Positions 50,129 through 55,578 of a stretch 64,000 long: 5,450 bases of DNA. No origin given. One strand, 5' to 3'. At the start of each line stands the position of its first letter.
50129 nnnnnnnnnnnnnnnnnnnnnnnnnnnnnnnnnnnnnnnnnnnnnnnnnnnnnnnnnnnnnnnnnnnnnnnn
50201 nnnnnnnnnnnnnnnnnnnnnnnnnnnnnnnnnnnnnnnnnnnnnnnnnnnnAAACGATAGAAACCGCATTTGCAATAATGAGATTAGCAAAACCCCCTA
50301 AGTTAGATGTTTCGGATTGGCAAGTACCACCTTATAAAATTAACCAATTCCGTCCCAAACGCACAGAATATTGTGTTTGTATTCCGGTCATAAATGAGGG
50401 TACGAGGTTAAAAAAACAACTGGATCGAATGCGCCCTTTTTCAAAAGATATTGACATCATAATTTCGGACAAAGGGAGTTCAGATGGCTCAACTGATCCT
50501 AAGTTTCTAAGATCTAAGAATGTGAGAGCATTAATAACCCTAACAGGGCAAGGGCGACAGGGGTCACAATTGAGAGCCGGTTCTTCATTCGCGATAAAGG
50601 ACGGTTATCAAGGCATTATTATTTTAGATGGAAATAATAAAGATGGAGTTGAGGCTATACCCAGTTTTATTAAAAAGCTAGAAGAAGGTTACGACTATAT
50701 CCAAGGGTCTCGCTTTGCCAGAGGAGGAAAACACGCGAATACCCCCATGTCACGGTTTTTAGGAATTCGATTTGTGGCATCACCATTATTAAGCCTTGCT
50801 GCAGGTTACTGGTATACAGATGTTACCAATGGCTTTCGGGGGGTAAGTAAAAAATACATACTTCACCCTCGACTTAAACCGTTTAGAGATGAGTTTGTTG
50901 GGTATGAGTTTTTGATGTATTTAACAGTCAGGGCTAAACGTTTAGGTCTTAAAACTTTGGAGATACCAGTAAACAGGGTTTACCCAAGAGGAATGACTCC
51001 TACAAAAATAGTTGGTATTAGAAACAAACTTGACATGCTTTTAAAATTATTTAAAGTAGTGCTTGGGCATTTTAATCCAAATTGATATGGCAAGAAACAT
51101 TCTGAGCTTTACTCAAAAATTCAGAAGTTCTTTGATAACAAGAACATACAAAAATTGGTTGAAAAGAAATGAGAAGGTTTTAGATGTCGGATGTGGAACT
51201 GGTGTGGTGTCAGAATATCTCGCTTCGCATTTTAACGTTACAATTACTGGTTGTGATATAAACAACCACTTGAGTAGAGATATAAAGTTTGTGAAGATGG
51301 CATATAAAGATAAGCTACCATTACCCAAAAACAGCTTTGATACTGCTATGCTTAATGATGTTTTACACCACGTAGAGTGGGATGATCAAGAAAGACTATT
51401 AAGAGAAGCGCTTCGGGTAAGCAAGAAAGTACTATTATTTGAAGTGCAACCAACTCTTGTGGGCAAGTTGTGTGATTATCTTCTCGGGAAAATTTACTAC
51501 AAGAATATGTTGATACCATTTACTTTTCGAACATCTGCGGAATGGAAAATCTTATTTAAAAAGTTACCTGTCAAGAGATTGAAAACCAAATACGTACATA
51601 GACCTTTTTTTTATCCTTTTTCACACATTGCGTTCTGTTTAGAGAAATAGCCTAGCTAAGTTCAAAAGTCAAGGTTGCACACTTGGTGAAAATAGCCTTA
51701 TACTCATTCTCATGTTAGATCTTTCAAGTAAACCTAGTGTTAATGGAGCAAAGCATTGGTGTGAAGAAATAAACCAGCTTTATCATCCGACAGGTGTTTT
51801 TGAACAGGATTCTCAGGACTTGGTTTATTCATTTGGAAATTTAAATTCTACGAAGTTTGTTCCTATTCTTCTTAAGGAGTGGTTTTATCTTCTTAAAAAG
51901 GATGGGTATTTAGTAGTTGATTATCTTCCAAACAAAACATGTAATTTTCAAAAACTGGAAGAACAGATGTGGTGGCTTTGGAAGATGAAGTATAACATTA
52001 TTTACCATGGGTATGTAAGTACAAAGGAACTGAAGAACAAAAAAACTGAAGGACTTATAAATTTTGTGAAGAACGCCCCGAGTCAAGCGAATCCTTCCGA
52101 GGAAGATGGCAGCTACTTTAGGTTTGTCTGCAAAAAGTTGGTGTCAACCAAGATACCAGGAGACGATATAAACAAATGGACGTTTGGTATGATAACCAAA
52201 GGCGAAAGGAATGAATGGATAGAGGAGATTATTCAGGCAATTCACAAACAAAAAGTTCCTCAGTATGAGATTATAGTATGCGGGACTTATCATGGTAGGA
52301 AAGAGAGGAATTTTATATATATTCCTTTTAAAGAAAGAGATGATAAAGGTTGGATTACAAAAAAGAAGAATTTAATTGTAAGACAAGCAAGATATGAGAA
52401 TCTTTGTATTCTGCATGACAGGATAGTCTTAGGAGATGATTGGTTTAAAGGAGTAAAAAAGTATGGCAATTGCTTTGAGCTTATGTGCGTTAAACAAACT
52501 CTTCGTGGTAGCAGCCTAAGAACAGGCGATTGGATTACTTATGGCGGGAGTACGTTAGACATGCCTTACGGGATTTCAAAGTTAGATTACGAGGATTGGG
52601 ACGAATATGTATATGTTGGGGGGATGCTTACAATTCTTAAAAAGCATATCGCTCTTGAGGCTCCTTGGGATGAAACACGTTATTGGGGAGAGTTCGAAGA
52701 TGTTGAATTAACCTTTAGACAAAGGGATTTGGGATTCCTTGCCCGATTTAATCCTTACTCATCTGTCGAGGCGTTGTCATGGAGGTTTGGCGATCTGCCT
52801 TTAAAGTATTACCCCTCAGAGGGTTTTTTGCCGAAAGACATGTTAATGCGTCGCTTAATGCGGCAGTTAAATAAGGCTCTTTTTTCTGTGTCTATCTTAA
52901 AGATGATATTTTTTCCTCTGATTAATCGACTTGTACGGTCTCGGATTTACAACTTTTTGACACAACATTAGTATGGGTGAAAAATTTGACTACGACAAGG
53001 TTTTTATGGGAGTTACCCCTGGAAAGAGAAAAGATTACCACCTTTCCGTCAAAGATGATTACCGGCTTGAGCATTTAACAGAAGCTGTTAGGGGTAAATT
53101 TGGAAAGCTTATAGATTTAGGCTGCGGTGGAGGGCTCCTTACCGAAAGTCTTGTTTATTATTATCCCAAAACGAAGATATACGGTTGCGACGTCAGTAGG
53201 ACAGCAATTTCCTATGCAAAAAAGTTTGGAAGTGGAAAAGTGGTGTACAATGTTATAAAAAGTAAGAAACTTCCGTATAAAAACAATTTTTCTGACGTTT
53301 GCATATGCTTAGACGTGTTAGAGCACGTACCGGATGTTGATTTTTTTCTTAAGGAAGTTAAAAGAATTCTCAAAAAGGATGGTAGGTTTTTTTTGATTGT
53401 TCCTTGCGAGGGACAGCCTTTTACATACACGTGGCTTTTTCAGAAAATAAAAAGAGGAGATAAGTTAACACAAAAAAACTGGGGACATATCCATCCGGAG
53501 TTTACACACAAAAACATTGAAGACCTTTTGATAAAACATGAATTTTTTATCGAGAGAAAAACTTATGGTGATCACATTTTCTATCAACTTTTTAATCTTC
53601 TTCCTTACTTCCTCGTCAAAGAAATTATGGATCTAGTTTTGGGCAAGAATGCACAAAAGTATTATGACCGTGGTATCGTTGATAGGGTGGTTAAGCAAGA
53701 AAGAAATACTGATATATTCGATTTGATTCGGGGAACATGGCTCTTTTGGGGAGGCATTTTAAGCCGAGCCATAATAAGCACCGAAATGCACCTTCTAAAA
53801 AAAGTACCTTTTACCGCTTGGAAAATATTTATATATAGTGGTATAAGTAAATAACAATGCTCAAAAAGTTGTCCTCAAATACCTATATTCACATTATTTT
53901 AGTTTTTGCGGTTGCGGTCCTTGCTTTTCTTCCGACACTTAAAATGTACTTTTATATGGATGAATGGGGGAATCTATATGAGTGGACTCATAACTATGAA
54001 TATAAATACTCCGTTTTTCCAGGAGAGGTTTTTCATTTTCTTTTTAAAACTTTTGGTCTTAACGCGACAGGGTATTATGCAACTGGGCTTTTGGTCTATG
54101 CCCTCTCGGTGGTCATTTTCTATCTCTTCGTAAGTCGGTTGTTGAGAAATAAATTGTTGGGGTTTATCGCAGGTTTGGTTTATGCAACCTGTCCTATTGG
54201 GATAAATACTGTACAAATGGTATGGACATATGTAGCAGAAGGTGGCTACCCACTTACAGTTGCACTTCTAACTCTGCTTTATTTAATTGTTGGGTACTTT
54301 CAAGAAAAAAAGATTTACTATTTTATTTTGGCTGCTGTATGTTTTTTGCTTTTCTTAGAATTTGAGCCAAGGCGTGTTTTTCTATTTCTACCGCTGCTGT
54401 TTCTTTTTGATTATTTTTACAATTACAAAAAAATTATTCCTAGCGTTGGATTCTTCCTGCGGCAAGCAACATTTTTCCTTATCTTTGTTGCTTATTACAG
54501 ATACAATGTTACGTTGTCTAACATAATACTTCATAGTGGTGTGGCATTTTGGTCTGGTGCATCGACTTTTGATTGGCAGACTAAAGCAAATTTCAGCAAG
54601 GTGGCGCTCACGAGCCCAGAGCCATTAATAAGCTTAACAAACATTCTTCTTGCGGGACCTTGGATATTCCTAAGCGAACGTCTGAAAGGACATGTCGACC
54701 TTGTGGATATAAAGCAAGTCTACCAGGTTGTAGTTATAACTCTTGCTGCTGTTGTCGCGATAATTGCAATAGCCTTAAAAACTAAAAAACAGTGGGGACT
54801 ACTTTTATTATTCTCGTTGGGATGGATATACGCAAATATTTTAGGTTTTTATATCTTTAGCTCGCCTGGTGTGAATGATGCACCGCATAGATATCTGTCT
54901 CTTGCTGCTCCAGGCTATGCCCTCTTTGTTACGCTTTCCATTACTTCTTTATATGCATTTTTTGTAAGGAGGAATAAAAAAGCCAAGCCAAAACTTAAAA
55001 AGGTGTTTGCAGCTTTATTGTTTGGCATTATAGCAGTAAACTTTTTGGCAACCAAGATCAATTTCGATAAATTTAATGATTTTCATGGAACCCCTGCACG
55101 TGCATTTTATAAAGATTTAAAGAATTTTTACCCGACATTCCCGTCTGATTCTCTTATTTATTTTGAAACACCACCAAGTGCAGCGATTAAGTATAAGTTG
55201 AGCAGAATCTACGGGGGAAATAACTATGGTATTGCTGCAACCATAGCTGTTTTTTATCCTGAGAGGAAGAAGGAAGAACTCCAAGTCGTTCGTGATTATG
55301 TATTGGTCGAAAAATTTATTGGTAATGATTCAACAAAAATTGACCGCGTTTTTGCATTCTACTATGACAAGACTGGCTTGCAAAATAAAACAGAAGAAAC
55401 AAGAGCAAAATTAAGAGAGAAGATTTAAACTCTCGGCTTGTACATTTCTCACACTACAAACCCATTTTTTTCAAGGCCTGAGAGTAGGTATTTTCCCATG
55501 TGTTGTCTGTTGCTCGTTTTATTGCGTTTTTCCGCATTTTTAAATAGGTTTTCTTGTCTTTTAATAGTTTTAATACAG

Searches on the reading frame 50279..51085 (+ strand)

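Call 9: search_protein_families(library=pfam, proteins=[window:50279-51085:+])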
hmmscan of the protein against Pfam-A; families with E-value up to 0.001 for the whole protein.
window:50279-51085:+ (268 aa): 1 family
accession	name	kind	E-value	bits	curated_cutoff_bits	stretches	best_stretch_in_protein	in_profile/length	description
PF00535.33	Glycos_transf_2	-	3.6e-07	30.7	23.3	1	32-193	1-163/168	Glycosyl transferase family 2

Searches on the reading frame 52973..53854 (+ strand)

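Call 9: search_protein_families(library=pfam, proteins=[window:52973-53854:+])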
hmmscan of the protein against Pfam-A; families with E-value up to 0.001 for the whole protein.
window:52973-53854:+ (293 aa): 9 families
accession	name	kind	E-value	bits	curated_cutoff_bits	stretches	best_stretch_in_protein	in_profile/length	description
PF08241.18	Methyltransf_11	-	2.5e-19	70.1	21.2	1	48-141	2-95/95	Methyltransferase domain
PF13847.12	Methyltransf_31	-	4.7e-14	52.7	27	1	45-172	6-139/145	Methyltransferase domain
PF13649.12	Methyltransf_25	-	1e-13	52.2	27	1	47-137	2-97/97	Methyltransferase domain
PF13489.12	Methyltransf_23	-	1.1e-13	51.7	27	1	40-179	20-141/164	Methyltransferase domain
PF08242.18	Methyltransf_12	-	7.3e-13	49.5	30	1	47-139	1-98/98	Methyltransferase domain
PF05175.20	MTS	-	4.4e-07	30.1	23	1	32-84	24-73/170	Methyltransferase small domain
PF01209.24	Ubie_methyltran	-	4.3e-06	26.7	20.1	1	39-142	46-152/233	ubiE/COQ5 methyltransferase family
PF05219.18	DREV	-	0.00022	20.9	26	1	44-143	96-188/265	DREV methyltransferase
PF00891.24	Methyltransf_2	-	0.00079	19.3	22.3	0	42-142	62-165/210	O-methyltransferase domain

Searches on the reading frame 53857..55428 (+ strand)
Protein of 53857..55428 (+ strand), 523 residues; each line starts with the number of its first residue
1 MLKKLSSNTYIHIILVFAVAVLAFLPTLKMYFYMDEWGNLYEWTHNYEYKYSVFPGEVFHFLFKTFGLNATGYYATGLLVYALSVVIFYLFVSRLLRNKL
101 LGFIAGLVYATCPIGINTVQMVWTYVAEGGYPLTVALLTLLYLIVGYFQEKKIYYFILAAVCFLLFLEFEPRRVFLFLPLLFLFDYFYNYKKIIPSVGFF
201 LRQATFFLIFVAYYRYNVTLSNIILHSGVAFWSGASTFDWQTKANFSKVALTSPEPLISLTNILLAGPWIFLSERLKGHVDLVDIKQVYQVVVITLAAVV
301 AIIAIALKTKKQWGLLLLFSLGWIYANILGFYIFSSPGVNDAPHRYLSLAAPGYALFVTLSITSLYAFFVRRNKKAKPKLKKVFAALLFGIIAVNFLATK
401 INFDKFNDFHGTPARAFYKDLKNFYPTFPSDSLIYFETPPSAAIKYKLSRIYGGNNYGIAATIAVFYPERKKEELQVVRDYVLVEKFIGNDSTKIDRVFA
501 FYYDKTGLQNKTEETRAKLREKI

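Call 9: search_protein_families(library=pfam, proteins=[window:53857-55428:+])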
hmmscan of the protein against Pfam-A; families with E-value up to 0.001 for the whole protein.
window:53857-55428:+ (523 aa): 0 families

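Call 15: list_cluster_members(proteins=[P0030, P0001, window:53857-55428:+])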
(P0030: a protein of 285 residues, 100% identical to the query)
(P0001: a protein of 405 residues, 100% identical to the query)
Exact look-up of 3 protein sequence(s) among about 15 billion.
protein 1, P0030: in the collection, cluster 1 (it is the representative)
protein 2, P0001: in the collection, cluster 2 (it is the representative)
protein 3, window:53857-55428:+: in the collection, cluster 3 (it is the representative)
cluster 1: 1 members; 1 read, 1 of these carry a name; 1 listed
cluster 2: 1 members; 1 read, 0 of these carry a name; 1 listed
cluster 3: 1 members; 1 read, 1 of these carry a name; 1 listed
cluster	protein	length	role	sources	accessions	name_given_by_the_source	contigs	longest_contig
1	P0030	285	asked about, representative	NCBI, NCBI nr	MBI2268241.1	MAG: glycosyltransferase [Candidatus Blackburnbacteria bacterium] | glycosyltransferase [Candidatus Blackburnbacteria bacterium]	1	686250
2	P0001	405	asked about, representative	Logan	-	-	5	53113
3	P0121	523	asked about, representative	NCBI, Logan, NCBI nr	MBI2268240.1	MAG: hypothetical protein HYU80_02190 [Candidatus Blackburnbacteria bacterium] | hypothetical protein [Candidatus Blackburnbacteria bacterium]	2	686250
